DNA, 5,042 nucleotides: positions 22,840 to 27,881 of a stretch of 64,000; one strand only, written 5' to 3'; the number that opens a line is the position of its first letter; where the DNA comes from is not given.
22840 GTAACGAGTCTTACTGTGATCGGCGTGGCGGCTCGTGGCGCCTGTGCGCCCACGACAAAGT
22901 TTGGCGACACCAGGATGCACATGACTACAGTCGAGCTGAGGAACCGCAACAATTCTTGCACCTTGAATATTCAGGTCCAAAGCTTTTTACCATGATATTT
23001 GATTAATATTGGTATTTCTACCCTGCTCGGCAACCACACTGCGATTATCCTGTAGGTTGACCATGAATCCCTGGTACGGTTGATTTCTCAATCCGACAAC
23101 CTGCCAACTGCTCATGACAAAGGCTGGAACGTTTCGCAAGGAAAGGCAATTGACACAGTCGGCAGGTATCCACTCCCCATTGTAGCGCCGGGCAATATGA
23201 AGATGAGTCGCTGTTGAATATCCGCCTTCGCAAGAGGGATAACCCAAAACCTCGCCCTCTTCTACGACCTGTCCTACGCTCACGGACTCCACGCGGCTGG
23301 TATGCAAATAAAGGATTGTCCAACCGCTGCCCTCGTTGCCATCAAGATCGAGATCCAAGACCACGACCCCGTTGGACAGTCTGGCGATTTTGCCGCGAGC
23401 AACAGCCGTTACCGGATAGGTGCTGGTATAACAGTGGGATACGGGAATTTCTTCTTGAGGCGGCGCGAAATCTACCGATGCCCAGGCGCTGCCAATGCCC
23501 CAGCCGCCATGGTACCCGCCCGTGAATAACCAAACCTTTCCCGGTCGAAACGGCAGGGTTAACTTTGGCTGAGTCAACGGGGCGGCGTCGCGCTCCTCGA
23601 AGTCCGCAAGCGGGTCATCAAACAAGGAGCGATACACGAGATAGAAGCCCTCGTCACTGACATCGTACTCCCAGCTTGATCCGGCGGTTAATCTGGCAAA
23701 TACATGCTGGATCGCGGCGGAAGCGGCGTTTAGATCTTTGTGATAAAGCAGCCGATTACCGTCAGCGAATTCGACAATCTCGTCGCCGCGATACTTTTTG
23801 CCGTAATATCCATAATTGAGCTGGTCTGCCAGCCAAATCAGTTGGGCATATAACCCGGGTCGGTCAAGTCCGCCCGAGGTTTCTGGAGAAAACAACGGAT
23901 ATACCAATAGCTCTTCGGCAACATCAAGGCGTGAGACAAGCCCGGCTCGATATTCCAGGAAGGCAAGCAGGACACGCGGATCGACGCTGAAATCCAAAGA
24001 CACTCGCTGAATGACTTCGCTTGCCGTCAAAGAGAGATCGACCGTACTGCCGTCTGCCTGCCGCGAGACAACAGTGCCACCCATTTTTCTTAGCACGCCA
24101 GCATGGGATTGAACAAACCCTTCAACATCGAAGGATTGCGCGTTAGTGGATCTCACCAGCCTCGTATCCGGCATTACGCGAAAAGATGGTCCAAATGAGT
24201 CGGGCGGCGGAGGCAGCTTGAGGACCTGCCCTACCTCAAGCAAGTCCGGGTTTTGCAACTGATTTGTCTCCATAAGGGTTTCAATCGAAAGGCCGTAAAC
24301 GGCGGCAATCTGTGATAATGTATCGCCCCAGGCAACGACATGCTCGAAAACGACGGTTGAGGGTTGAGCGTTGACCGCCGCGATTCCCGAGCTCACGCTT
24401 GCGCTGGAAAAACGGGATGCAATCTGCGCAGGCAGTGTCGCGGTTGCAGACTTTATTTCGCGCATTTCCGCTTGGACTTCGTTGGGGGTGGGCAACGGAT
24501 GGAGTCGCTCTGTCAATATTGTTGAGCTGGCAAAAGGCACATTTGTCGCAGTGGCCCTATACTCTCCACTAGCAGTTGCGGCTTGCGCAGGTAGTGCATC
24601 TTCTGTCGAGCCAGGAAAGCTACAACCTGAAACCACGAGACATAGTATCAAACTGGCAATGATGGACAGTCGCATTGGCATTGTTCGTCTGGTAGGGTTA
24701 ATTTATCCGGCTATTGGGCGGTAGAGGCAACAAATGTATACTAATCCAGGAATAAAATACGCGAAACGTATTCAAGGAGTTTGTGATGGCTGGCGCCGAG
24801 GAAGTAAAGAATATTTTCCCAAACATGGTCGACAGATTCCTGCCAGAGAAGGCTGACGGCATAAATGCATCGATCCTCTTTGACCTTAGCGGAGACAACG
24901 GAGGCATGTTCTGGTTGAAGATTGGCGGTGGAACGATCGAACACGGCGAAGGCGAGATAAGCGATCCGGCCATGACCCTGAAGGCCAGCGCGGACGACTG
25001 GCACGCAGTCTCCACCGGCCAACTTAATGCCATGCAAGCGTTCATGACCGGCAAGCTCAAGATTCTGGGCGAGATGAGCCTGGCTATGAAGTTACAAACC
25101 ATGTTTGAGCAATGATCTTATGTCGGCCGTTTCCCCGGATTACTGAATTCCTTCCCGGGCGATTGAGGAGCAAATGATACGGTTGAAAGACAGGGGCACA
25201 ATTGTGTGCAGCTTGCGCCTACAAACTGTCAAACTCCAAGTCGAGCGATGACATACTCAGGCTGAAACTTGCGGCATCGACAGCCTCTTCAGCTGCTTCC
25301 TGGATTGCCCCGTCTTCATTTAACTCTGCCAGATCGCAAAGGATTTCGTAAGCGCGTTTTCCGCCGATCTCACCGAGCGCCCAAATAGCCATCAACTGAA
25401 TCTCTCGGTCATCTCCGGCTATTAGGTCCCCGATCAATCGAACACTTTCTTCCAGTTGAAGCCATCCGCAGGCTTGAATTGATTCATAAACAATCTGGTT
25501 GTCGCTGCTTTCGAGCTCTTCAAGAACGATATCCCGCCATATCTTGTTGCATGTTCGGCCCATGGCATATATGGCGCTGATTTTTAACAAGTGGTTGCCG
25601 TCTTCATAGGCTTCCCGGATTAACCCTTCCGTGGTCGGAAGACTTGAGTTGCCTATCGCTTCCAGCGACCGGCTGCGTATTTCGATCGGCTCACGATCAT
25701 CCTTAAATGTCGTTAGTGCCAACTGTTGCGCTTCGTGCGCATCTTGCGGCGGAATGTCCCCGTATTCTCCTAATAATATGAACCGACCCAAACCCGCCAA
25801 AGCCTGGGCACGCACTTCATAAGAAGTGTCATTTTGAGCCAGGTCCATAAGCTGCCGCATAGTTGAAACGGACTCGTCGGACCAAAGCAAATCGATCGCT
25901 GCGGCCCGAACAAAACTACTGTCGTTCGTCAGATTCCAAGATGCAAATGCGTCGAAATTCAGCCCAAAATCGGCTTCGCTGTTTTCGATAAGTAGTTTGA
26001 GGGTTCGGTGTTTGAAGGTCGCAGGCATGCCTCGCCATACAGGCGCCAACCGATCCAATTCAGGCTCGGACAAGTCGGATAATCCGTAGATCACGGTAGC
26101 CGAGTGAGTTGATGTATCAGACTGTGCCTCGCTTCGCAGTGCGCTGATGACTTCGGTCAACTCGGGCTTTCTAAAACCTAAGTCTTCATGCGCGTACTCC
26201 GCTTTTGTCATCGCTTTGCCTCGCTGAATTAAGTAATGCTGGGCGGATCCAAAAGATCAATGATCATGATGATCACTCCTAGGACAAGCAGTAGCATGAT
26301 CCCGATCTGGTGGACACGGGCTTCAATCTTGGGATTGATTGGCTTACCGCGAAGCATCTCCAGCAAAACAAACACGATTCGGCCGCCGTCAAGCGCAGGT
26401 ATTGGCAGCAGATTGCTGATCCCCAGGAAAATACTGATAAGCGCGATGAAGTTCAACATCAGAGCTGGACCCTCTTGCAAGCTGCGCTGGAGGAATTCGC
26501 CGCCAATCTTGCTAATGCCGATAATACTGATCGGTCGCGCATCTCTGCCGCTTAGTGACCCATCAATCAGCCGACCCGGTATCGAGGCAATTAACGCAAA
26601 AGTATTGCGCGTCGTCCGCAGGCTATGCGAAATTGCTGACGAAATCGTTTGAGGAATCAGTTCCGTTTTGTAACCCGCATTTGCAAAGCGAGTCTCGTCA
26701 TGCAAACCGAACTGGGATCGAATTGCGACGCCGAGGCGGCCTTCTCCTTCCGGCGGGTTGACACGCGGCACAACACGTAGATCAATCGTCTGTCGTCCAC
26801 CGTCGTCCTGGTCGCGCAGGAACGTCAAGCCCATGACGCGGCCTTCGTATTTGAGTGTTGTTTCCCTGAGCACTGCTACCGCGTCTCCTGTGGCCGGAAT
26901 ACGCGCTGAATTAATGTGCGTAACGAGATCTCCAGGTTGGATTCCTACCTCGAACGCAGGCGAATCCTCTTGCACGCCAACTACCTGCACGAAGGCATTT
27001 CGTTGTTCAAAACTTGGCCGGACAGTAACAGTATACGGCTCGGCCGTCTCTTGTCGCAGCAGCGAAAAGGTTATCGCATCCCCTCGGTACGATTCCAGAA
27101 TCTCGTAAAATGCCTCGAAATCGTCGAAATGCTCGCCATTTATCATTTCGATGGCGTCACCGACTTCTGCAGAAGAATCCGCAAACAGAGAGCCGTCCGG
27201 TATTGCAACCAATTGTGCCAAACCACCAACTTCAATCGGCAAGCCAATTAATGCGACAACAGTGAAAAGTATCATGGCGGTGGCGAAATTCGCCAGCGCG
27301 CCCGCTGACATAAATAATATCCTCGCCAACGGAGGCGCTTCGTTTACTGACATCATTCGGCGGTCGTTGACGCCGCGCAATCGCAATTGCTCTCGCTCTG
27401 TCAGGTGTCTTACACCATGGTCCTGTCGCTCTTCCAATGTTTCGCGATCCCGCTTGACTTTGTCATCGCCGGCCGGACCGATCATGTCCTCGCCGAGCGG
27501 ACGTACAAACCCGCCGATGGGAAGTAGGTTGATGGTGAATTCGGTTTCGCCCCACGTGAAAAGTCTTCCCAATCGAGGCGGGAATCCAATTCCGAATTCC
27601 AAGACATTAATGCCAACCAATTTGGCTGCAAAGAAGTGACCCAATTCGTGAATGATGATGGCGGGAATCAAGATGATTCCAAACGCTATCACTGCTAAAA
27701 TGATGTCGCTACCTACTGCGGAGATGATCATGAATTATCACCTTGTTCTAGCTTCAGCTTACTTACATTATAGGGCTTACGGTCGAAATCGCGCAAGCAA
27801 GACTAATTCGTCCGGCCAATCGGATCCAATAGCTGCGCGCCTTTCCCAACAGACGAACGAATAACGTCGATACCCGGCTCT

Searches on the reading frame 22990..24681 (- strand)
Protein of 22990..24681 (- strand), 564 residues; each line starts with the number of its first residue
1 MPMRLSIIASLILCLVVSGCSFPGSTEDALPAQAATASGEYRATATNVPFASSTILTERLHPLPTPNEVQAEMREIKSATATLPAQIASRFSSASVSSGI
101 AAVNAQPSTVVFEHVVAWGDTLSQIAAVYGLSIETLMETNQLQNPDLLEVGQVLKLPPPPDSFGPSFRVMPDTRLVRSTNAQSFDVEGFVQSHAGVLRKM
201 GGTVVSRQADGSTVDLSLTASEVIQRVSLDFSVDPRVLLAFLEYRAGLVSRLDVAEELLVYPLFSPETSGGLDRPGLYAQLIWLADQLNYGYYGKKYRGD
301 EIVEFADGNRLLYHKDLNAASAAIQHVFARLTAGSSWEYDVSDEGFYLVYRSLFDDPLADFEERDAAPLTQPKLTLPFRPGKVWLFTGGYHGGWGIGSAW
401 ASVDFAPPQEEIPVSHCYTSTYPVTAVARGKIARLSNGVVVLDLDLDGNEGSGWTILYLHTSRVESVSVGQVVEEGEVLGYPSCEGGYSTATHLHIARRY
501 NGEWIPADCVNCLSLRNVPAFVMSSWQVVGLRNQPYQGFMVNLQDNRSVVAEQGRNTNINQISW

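Call 82: search_protein_families(library=pfam, proteins=[window:22990-24681:-], max_evalue=0.00001)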
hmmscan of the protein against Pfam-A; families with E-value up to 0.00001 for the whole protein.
window:22990-24681:- (564 aa): 2 families
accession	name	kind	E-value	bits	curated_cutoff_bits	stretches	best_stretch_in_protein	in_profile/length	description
PF01476.26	LysM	-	6e-13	49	20.9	1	114-157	1-43/43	LysM domain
PF01551.29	Peptidase_M23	-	2.2e-09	37.8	28.7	1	422-504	14-93/96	Peptidase family M23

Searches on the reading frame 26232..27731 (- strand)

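Call 82: search_protein_families(library=pfam, proteins=[window:26232-27731:-], max_evalue=0.00001)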
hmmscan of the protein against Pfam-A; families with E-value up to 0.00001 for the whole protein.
window:26232-27731:- (500 aa): 3 families
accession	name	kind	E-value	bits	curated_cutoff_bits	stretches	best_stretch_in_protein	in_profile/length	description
PF02163.28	Peptidase_M50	-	8.5e-49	166.3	27.2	1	17-484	2-221/221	Peptidase family M50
PF13180.12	PDZ_2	-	5.5e-11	43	27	1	241-310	7-73/80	PDZ domain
PF17820.7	PDZ_6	-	2e-10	40.7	27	1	250-289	2-41/54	PDZ domain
